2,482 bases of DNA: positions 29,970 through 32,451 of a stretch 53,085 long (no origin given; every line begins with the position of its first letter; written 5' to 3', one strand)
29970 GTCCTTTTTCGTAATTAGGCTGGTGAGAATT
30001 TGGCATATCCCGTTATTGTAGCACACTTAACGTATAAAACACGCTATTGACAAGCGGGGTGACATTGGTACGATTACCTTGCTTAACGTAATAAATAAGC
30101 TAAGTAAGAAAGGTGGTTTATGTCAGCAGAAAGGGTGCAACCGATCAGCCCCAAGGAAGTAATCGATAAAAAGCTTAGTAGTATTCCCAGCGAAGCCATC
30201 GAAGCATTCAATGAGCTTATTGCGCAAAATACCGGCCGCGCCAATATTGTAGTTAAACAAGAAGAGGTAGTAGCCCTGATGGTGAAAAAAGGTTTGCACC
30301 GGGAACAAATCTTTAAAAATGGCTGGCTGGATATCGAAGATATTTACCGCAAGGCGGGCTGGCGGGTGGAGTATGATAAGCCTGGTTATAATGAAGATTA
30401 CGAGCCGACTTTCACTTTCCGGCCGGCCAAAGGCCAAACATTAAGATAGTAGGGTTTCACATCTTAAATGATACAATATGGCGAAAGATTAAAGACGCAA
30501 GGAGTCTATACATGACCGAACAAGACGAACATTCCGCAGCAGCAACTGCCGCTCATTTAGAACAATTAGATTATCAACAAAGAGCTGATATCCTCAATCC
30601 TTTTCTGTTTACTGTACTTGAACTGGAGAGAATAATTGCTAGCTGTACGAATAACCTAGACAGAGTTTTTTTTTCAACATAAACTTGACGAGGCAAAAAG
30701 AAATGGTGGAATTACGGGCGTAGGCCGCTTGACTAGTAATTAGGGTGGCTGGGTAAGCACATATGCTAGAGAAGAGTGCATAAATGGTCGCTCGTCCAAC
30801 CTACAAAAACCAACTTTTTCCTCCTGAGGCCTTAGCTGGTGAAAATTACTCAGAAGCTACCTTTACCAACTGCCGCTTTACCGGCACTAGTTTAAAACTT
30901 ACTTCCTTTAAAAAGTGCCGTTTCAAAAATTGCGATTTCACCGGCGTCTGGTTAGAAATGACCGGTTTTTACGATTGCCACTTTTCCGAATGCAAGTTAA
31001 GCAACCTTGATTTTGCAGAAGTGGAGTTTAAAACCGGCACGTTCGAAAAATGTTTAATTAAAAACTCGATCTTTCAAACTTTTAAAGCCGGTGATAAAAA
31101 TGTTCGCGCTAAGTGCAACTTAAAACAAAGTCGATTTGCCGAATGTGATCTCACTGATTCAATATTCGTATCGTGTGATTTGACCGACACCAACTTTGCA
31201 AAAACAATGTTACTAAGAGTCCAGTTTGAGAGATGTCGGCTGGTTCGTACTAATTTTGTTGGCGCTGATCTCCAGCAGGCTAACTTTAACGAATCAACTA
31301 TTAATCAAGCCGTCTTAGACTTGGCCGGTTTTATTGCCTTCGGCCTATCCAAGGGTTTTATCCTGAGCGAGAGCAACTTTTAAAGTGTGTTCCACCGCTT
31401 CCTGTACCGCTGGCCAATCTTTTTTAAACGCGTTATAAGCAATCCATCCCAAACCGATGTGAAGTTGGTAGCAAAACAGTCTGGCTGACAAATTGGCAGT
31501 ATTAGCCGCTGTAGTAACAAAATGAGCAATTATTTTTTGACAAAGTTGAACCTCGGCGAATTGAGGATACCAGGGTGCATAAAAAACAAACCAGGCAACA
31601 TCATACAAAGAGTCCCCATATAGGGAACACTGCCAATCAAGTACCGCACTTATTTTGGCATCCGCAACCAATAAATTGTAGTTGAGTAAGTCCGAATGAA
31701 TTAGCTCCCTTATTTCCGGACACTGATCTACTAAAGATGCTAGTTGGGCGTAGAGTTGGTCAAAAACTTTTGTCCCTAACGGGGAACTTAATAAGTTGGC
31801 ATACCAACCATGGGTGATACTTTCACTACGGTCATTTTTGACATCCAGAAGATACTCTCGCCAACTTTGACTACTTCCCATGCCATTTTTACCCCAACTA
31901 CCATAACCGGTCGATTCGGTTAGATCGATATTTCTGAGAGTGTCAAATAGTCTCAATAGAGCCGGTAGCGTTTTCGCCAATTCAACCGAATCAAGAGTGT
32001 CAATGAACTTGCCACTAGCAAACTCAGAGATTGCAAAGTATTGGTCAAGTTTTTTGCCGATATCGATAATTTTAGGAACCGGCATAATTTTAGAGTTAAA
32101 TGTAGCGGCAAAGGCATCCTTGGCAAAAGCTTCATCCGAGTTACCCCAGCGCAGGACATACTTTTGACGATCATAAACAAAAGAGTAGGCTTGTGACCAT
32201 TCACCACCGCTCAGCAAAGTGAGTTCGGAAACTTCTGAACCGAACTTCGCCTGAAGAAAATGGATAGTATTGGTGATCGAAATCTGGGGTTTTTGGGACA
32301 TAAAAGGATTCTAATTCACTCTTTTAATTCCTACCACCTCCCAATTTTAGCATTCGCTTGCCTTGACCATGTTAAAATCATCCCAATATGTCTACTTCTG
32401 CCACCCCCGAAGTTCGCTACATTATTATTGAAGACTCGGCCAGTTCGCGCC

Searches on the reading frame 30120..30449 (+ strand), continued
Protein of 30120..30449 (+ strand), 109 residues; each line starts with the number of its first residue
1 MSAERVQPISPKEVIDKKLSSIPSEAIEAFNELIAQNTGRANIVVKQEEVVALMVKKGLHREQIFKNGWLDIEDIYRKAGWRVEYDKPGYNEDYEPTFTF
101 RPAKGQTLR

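Call 75: search_protein_families(library=ncbifam, proteins=[L008:1186-1701:-, L015:4541-5059:-, L030:2445-2963:-, L037:3638-4663:-, L040:6959-7663:-, L029:3225-3884:-, L024:5157-5909:-], max_evalue=0.00001)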
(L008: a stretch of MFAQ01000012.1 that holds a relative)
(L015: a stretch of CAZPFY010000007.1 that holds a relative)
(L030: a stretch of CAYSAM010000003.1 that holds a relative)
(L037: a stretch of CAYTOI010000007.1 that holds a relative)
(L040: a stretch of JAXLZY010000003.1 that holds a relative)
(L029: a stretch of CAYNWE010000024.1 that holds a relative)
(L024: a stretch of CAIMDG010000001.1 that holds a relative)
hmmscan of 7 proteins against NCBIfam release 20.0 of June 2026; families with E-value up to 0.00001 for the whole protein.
L008:1186-1701:- (171 aa): 8 families
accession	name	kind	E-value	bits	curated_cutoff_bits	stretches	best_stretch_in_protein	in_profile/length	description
NF003786.0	PRK05379.1-2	equivalog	3.2e-10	39.7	397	1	5-148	17-165/354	bifunctional nicotinamide-nucleotide adenylyltransferase/Nudix hydroxylase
TIGR01526.1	nadR_NMN_Atrans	equivalog_domain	4.9e-09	35.9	341.15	1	3-141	2-144/325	nicotinamide-nucleotide adenylyltransferase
NF002243.0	PRK01153.1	subfamily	1.1e-08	34.9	127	1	5-98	3-93/175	nicotinamide-nucleotide adenylyltransferase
NF003791.0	PRK05379.2-3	equivalog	7.7e-08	31.9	409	1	4-64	4-66/340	bifunctional nicotinamide-nucleotide adenylyltransferase/Nudix hydroxylase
NF003788.0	PRK05379.1-5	equivalog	4.1e-07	29.6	354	1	5-64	8-66/351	bifunctional nicotinamide-nucleotide adenylyltransferase/Nudix hydroxylase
TIGR01527.1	arch_NMN_Atrans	equivalog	4.8e-07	29.5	181.2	1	6-67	3-63/167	nicotinamide-nucleotide adenylyltransferase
NF003785.0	PRK05379.1-1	equivalog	9.6e-07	28.3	418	1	5-62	5-61/347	bifunctional nicotinamide-nucleotide adenylyltransferase/Nudix hydroxylase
NF003790.0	PRK05379.2-2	equivalog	6.3e-06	25.5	403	1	4-60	21-76/354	bifunctional nicotinamide mononucleotide adenylyltransferase/ADP-ribose pyrophosphatase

L015:4541-5059:- (172 aa): 10 families
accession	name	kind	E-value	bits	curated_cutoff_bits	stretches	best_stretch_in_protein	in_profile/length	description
NF002243.0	PRK01153.1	subfamily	4e-12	46.1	127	1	4-167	2-156/175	nicotinamide-nucleotide adenylyltransferase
TIGR01527.1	arch_NMN_Atrans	equivalog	1.2e-10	41.2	181.2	1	4-167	1-155/167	nicotinamide-nucleotide adenylyltransferase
TIGR01526.1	nadR_NMN_Atrans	equivalog_domain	3e-10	39.9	341.15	1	5-143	4-144/325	nicotinamide-nucleotide adenylyltransferase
NF003786.0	PRK05379.1-2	equivalog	5.7e-10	38.9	397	1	6-146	18-160/354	bifunctional nicotinamide-nucleotide adenylyltransferase/Nudix hydroxylase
TIGR00125.1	cyt_tran_rel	domain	6.3e-09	35.9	27.7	1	6-60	3-57/65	adenylyltransferase/cytidyltransferase family protein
NF003791.0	PRK05379.2-3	equivalog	7.4e-09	35.2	409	1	5-65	8-67/340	bifunctional nicotinamide-nucleotide adenylyltransferase/Nudix hydroxylase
NF003788.0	PRK05379.1-5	equivalog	4.1e-08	32.9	354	1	6-64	9-66/351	bifunctional nicotinamide-nucleotide adenylyltransferase/Nudix hydroxylase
NF003789.0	PRK05379.2-1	equivalog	1.2e-06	27.8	355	1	5-62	10-66/312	bifunctional nicotinamide mononucleotide adenylyltransferase/ADP-ribose pyrophosphatase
NF003787.0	PRK05379.1-4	equivalog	6.5e-06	25.3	449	0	6-144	13-151/346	bifunctional nicotinamide-nucleotide adenylyltransferase/Nudix hydroxylase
NF003785.0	PRK05379.1-1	equivalog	6.8e-06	25.5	418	0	5-60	5-59/347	bifunctional nicotinamide-nucleotide adenylyltransferase/Nudix hydroxylase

L030:2445-2963:- (172 aa): 10 families
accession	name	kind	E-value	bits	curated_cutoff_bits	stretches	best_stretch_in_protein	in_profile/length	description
TIGR00125.1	cyt_tran_rel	domain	4.2e-09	36.5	27.7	1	6-61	3-58/65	adenylyltransferase/cytidyltransferase family protein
NF003786.0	PRK05379.1-2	equivalog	8.7e-09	35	397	1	6-65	18-76/354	bifunctional nicotinamide-nucleotide adenylyltransferase/Nudix hydroxylase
NF002243.0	PRK01153.1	subfamily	1e-08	35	127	1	5-96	3-91/175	nicotinamide-nucleotide adenylyltransferase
TIGR01527.1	arch_NMN_Atrans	equivalog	1.2e-08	34.6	181.2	1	6-68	3-64/167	nicotinamide-nucleotide adenylyltransferase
NF003791.0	PRK05379.2-3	equivalog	2.6e-07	30.1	409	1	5-63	8-65/340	bifunctional nicotinamide-nucleotide adenylyltransferase/Nudix hydroxylase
TIGR01526.1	nadR_NMN_Atrans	equivalog_domain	1.4e-06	27.8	341.15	1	5-143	4-144/325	nicotinamide-nucleotide adenylyltransferase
NF003785.0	PRK05379.1-1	equivalog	2.1e-06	27.2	418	1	3-61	3-60/347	bifunctional nicotinamide-nucleotide adenylyltransferase/Nudix hydroxylase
NF003788.0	PRK05379.1-5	equivalog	2.9e-06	26.8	354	1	5-65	8-67/351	bifunctional nicotinamide-nucleotide adenylyltransferase/Nudix hydroxylase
NF003789.0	PRK05379.2-1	equivalog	3.8e-06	26.1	355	1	5-66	10-70/312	bifunctional nicotinamide mononucleotide adenylyltransferase/ADP-ribose pyrophosphatase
NF005518.0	PRK07143.1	equivalog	9.8e-06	25.2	232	0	6-168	19-183/281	hypothetical protein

L037:3638-4663:- (341 aa): 3 families
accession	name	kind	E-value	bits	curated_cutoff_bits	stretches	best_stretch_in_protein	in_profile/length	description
TIGR01526.1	nadR_NMN_Atrans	equivalog_domain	3.5e-63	213.8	341.15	1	7-313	4-321/325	nicotinamide-nucleotide adenylyltransferase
NF005988.0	PRK08099.1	equivalog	1.4e-44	152.9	201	1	4-325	64-404/411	multifunctional transcriptional regulator/nicotinamide-nucleotide adenylyltransferase/ribosylnicotinamide kinase NadR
TIGR00125.1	cyt_tran_rel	domain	1.6e-07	31.4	27.7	1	7-40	2-35/65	adenylyltransferase/cytidyltransferase family protein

L040:6959-7663:- (234 aa): 7 families
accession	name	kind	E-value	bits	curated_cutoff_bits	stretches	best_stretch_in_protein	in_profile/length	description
NF011963.0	PRK15434.1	subfamily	6.1e-11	42.3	146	1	81-206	12-142/159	GDP-mannose mannosyl hydrolase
NF006530.0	PRK08999.1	equivalog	8.9e-11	41.4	245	1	89-160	8-81/315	Nudix family hydrolase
TIGR00586.1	mutt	equivalog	4.4e-08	33.2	97.9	1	83-159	3-77/129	8-oxo-dGTP diphosphatase MutT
NF001938.0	PRK00714.1-5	equivalog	1.1e-07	31.3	116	1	77-157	6-90/172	RNA pyrophosphohydrolase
NF006961.0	PRK09438.1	equivalog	1.8e-07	30.7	103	1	82-144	5-64/151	dihydroneopterin triphosphate diphosphatase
NF008044.0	PRK10776.1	equivalog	4.9e-07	29.7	148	1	84-201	3-113/130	8-oxo-dGTP diphosphatase MutT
NF007834.0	PRK10546.1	equivalog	7.3e-06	25.8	156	0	87-145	4-63/135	pyrimidine (deoxy)nucleoside triphosphate diphosphatase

L029:3225-3884:- (219 aa): 2 families
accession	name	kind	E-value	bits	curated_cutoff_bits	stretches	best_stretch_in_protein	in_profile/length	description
TIGR02705.1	nudix_YtkD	equivalog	2.8e-10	39.9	154.4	1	101-161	43-101/156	RNA deprotection pyrophosphohydrolase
NF007834.0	PRK10546.1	equivalog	7.8e-08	32.2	156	1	85-194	11-116/135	pyrimidine (deoxy)nucleoside triphosphate diphosphatase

L024:5157-5909:- (250 aa): 0 families

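Call 79: find_related_loci(query=A1, collection=viral_contigs, flank=5000)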
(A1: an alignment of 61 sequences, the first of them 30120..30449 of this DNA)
Query A1 (109 aa) in viral_contigs; peptide patterns used: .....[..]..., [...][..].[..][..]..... (x = any residue, [..] = any of these).
251 stretches matched a pattern; 201 encode a relative of the query (tblastn E <= 1e-3); the best 80 are kept; 80 distinct loci.
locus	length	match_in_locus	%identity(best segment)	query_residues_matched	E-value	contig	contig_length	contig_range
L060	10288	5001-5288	54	5-100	4e-31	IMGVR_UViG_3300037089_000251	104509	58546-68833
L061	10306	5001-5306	52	1-104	9e-31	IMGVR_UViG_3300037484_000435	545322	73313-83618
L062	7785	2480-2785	53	6-101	3e-30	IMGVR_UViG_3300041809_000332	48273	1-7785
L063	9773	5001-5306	53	6-101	3e-30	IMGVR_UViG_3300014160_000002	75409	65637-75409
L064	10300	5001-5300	49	3-100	9e-30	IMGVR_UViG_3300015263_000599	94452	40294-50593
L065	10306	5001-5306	52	6-101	2e-29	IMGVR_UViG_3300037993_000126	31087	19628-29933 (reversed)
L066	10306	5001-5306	52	6-101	2e-29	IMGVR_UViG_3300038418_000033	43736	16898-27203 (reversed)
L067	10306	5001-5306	52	6-101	2e-29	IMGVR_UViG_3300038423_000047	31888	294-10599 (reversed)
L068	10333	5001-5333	43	2-100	4e-29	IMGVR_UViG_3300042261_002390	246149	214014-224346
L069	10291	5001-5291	51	6-100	1e-28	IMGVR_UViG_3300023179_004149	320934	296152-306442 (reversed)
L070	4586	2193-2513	43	2-106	1e-28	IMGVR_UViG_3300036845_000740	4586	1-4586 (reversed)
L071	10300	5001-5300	49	6-104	7e-28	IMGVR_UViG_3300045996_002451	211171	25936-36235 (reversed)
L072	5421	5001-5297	46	3-100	6e-28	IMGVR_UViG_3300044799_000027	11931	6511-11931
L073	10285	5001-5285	49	7-101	1e-27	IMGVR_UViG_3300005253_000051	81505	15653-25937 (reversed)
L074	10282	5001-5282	48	7-100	3e-27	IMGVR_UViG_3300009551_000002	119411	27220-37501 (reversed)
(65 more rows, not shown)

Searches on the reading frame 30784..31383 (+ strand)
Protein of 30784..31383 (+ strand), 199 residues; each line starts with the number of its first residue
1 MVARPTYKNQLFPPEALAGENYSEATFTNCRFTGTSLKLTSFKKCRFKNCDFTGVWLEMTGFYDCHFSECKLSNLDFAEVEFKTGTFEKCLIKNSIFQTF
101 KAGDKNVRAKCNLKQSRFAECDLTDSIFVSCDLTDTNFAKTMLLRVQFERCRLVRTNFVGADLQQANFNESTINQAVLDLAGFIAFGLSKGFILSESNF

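Call 3: search_protein_families(library=pfam, proteins=[window:30784-31383:+], max_evalue=0.01)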
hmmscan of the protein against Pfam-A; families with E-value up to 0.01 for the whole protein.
window:30784-31383:+ (199 aa): 5 families
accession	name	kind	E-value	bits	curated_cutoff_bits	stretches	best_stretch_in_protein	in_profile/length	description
PF13599.13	Pentapeptide_4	-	1.3e-30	105.8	38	3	110-176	10-76/78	Pentapeptide repeat region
PF00805.28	Pentapeptide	-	8.5e-22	76.8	20.2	4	131-169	1-39/40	Pentapeptide repeats (8 copies)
PF13576.12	Pentapeptide_3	-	1.3e-17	64.1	27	3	27-70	1-47/48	Pentapeptide repeats (9 copies)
PF23894.2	LD_SV2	-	6.7e-13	49.2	29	2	22-82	22-82/92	SV2A/B/C luminal domain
PF13229.12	Beta_helix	-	0.00015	21.9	25.9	1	37-167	10-124/158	Right handed beta helix region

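Call 4: search_protein_families(library=ncbifam, proteins=[window:30784-31383:+], max_evalue=0.01)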
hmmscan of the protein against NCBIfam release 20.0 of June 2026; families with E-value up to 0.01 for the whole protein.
window:30784-31383:+ (199 aa): 20 families
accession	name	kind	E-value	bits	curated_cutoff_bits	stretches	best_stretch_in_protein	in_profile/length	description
NF033086.2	penta_rpt_Qnr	equivalog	3.1e-15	56.5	240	2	40-177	15-157/211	Qnr family pentapeptide repeat protein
NF051894.1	anti_phage_HalA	equivalog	5.3e-15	55.4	250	2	22-94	53-126/338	anti-phage Hailong system effector protein HalA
NF012152.0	penta_rpt_QnrC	exception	4.9e-13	49.6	500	1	21-175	2-161/221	QnrC family quinolone resistance pentapeptide repeat protein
NF000139.2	penta_rpt_QnrD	exception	5.7e-12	46.1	425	1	25-173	3-156/214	QnrD family quinolone resistance pentapeptide repeat protein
NF000421.1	penta_rpt_QnrVC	exception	1.5e-11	44.7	460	1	24-182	5-168/218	QnrVC family quinolone resistance pentapeptide repeat protein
NF047416.1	penta_HetL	equivalog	2e-11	43.8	260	1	110-181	47-118/218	heterocyst differentiation pentapeptide repeat protein HetL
NF012151.0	penta_rpt_QnrAS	exception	1.5e-10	41.5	490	1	26-178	7-164/218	QnrAS family quinolone resistance pentapeptide repeat protein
NF000056.3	penta_rpt_QnrS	exception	1.8e-10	40.9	460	1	25-181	6-167/218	QnrS family quinolone resistance pentapeptide repeat protein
NF033375.2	penta_rpt_QnrE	exception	4.4e-10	39.9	480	2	47-174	25-157/214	QnrE family quinolone resistance pentapeptide repeat protein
NF000420.1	penta_rpt_QnrB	exception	1.4e-09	38.2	460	1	47-173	25-156/214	QnrB family quinolone resistance pentapeptide repeat protein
NF000071.4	penta_rpt_QnrA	exception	1.8e-09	37.7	450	2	27-118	8-99/218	QnrA family quinolone resistance pentapeptide repeat protein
NF038182.1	penta_rpt_SmQnr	exception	3.8e-09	36.7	460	1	21-174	46-198/215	SmQnr family pentapeptide repeat protein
NF033900.0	T4SS_IcmE_DotG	equivalog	2.2e-08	32.7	750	1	16-185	193-365/1008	type IVB secretion system protein DotG/IcmE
NF000349.1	mfpA_AE000516.2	equivalog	4.7e-08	33.1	360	1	66-169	28-125/183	pentapeptide repeat protein MfpA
NF011743.0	PRK15196.1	equivalog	3.6e-07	29.4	354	1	16-178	163-324/350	type III secretion system effector PipB2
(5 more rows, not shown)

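Call 6: search_protein_families(library=padloc, proteins=[window:30784-31383:+], max_evalue=0.01)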
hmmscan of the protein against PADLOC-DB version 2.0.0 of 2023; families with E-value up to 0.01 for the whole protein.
window:30784-31383:+ (199 aa): 0 families

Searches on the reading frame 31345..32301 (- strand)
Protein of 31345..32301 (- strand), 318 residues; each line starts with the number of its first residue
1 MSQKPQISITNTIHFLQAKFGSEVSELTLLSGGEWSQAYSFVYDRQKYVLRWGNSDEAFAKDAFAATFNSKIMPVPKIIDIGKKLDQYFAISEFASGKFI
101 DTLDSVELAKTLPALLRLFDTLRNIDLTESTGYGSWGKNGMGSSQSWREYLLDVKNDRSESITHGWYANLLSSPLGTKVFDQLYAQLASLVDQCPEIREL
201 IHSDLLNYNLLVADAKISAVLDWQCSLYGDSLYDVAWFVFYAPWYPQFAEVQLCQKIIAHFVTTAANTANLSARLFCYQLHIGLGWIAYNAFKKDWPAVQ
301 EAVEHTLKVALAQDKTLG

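Call 3: search_protein_families(library=pfam, proteins=[window:31345-32301:-], max_evalue=0.01)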
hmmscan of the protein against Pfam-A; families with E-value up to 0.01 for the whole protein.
window:31345-32301:- (318 aa): 3 families
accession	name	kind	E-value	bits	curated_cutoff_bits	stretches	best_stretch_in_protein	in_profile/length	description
PF01636.29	APH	-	7.1e-16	59.1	23.2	1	27-248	2-221/239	Phosphotransferase enzyme family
PF03881.20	Fructosamin_kin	-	1.4e-06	28.2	22.4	1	12-249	5-238/288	Fructosamine kinase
PF01163.29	RIO1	-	0.0067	16.5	22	0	180-224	106-149/187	RIO domain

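Call 4: search_protein_families(library=ncbifam, proteins=[window:31345-32301:-], max_evalue=0.01)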
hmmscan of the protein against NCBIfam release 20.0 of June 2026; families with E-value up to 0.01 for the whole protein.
window:31345-32301:- (318 aa): 3 families
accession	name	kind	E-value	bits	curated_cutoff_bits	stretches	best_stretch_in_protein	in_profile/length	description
NF000107.2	APH_4_Ia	exception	3.1e-38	131.9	725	1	3-286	2-273/341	aminoglycoside O-phosphotransferase APH(4)-Ia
NF041256.1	GntI_guanitoxin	equivalog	0.00072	18.9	357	1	194-239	170-214/282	guanitoxin biosynthesis pre-guanitoxin N-oxide kinase GntI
NF000342.3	glpA_Cterm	exception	0.0021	17.4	500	1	60-203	44-181/228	aminoglycoside O-phosphotransferase APH(4)-Ib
